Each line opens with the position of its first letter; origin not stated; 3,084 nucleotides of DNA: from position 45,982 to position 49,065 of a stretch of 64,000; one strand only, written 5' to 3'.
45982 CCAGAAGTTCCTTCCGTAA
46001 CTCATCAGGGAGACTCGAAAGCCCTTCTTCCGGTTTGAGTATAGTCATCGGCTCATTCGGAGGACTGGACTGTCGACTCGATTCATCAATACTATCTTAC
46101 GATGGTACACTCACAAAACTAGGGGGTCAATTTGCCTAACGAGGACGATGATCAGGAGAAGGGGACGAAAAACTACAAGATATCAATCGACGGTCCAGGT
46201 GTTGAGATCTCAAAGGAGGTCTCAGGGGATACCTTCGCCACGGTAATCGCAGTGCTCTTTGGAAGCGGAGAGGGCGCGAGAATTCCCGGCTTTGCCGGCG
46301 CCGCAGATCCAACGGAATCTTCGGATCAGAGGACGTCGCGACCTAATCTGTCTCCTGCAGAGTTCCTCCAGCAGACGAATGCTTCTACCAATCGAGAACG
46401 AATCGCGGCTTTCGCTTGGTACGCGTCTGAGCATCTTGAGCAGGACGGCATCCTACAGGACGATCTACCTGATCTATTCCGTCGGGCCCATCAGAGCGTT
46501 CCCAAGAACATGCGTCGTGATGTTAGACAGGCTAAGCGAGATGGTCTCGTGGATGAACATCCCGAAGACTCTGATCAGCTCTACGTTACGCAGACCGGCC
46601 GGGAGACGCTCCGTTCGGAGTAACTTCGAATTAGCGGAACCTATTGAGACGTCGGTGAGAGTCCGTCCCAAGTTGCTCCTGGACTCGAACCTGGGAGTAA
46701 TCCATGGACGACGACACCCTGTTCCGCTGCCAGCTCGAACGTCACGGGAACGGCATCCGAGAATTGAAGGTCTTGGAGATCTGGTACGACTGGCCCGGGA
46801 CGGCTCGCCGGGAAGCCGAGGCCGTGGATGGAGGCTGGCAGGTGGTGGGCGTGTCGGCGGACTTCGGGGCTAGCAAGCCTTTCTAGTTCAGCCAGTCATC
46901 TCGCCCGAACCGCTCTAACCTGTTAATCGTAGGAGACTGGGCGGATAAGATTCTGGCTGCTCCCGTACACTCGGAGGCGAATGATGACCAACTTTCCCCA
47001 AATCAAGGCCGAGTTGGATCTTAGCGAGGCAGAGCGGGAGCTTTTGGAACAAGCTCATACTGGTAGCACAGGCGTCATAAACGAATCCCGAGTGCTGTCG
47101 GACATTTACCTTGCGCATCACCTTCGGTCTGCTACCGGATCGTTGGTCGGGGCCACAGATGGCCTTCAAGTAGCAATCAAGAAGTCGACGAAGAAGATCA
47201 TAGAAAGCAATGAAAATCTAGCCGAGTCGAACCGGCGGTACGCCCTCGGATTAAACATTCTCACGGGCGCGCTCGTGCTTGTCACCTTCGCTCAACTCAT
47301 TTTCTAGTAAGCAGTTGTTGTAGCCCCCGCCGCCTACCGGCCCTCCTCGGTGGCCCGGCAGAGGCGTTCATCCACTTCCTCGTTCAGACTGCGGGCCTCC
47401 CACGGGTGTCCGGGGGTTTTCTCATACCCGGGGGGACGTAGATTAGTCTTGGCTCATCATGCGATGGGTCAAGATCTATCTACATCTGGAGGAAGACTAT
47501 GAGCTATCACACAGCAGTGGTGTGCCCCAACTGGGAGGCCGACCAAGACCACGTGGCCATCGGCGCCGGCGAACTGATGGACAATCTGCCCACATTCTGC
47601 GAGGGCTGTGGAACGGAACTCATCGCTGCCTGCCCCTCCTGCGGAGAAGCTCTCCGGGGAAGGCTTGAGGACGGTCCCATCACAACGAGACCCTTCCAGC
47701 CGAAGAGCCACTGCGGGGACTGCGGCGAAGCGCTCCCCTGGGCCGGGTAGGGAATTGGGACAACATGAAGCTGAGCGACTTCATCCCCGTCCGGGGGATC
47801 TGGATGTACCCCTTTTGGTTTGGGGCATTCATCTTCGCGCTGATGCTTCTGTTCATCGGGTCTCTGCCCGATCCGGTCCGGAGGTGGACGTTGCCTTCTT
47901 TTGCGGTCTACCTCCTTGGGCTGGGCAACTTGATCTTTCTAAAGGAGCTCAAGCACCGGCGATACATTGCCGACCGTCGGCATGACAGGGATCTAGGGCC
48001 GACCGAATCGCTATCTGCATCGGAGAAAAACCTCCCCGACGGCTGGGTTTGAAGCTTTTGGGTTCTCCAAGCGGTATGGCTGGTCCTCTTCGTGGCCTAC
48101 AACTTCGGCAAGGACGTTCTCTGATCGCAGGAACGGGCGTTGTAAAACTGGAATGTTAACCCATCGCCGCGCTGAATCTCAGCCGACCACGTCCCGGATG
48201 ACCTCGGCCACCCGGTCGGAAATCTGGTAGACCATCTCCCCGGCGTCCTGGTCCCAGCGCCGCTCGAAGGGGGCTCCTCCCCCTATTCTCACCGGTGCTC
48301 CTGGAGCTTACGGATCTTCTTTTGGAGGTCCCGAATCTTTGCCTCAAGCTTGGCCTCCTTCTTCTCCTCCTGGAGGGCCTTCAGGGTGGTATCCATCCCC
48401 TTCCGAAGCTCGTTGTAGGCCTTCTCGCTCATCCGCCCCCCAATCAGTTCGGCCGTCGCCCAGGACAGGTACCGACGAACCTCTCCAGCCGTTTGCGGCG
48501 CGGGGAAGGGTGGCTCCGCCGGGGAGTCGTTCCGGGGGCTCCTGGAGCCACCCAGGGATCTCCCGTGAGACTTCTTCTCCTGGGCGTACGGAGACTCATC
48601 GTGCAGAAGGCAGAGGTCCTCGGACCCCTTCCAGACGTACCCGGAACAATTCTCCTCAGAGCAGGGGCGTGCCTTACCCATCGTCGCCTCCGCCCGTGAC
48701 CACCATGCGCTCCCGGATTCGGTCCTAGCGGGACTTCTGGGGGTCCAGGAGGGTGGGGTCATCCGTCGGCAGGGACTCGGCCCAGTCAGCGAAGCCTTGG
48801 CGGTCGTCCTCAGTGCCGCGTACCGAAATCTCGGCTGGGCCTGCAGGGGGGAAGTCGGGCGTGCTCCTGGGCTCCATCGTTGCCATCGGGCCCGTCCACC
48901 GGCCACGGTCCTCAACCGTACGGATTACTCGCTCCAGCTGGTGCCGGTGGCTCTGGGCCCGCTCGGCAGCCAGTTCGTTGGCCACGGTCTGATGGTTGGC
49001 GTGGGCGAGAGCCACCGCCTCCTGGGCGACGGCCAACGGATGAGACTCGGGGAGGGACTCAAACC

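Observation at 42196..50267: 8-kb lower-GC island bounded by a perfect 45-bp direct repeat of the 3' part of tRNA-Val(TAC)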

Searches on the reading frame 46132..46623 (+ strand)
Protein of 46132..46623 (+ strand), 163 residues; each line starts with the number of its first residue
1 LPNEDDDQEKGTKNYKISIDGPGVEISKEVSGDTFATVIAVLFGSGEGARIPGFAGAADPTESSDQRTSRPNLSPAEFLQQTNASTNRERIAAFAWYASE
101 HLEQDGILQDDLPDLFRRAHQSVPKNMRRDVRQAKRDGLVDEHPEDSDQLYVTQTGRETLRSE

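Call 7: search_protein_families(library=pfam, proteins=[window:46132-46623:+], max_evalue=0.1)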
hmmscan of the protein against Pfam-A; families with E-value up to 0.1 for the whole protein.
window:46132-46623:+ (163 aa): 0 families

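Call 8: search_protein_families(library=phrogs, proteins=[window:46132-46623:+], max_evalue=0.1)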
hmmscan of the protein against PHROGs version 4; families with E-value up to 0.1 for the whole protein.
window:46132-46623:+ (163 aa): 0 families

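Call 9: search_protein_families(library=padloc, proteins=[window:46132-46623:+], max_evalue=0.1)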
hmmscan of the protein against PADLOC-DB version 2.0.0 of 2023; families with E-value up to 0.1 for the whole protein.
window:46132-46623:+ (163 aa): 0 families

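Call 38: search_protein_families(library=ncbifam, proteins=[window:46132-46623:+], max_evalue=0.1)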
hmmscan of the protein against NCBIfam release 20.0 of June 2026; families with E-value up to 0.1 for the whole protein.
window:46132-46623:+ (163 aa): 1 family
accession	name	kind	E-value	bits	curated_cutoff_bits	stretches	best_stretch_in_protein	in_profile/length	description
NF041054.1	WAxxUGC_long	equivalog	0.012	14.9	300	1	68-129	252-312/354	ResA-like WAxxUGC motif-containing protein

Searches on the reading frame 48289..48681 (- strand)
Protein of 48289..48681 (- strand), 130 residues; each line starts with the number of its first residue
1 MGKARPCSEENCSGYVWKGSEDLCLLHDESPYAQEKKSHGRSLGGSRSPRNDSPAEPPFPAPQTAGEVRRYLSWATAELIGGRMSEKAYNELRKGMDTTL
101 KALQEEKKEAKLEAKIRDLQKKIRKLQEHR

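Call 38: search_protein_families(library=ncbifam, proteins=[window:48289-48681:-], max_evalue=0.1)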
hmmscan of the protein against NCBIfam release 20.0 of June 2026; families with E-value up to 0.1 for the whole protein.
window:48289-48681:- (130 aa): 0 families

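Call 66: find_homologous_proteins(query=window:48289-48681:-, max_evalue=0.01)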
Query window:48289-48681:- (130 aa): 1 proteins with E <= 0.01 among 13 candidates.
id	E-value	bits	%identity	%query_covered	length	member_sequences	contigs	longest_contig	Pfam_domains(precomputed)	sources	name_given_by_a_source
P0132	5.4e-81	287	100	100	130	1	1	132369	-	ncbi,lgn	-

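Call 69: search_solved_structures(query=A2, max_evalue=1)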
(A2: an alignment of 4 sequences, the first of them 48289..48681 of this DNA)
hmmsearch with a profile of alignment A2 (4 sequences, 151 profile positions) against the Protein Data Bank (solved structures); distinct sequences matched with E-value up to 1: 35.
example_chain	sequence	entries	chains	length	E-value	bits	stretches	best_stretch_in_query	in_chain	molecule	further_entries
6iwb_A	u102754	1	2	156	0.00037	23.7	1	79-146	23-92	Apolipoprotein E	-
9ugr_A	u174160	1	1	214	0.0024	21.1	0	97-137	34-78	Syn-F4-Link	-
1or2_A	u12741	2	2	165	0.0049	20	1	76-146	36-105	APOLIPOPROTEIN E | PROTEIN (APOLIPOPROTEIN E)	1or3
1le2_A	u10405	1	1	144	0.006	19.8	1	76-146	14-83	APOLIPOPROTEIN E2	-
1lpe_A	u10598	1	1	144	0.006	19.8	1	76-146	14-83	APOLIPOPROTEIN E3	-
1bz4_A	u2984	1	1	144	0.006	19.8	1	76-146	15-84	PROTEIN (APOLIPOPROTEIN E)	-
7uvj_A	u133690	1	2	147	0.0063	19.7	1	76-146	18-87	Apolipoprotein E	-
2kc3_A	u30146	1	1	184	0.0064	19.7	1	76-146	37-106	Apolipoprotein E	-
7fcr_A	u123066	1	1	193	0.0065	19.7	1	76-146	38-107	Apolipoprotein E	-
1nfn_A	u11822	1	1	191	0.0068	19.6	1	76-146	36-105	APOLIPOPROTEIN E3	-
1nfo_A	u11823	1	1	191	0.0068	19.6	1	76-146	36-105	APOLIPOPROTEIN E2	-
1ea8_A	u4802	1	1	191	0.0068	19.6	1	76-146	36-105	APOLIPOPROTEIN E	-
1h7i_A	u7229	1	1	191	0.0068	19.6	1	76-146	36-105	APOLIPOPROTEIN E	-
7fcs_A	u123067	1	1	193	0.0072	19.5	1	76-146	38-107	Apolipoprotein E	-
1le4_A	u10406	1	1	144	0.015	18.5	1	76-146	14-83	APOLIPOPROTEIN E4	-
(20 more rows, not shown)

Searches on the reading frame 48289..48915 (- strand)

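Call 7: search_protein_families(library=pfam, proteins=[window:48289-48915:-], max_evalue=0.1)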
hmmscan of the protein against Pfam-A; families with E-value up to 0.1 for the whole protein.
window:48289-48915:- (208 aa): 0 families

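Call 8: search_protein_families(library=phrogs, proteins=[window:48289-48915:-], max_evalue=0.1)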
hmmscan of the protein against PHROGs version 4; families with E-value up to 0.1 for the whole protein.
window:48289-48915:- (208 aa): 2 families
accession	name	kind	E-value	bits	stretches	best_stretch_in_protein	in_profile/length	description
phrog_1244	-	unknown function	0.029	14.8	1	165-206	7-47/157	-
phrog_33147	-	unknown function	0.084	14.1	0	138-162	27-51/84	-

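Call 9: search_protein_families(library=padloc, proteins=[window:48289-48915:-], max_evalue=0.1)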
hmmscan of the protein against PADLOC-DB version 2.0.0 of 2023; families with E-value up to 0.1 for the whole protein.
window:48289-48915:- (208 aa): 1 family
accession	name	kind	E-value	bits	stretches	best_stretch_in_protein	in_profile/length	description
PDLC00721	Effector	-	0.026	11.5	1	150-201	208-259/305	4TM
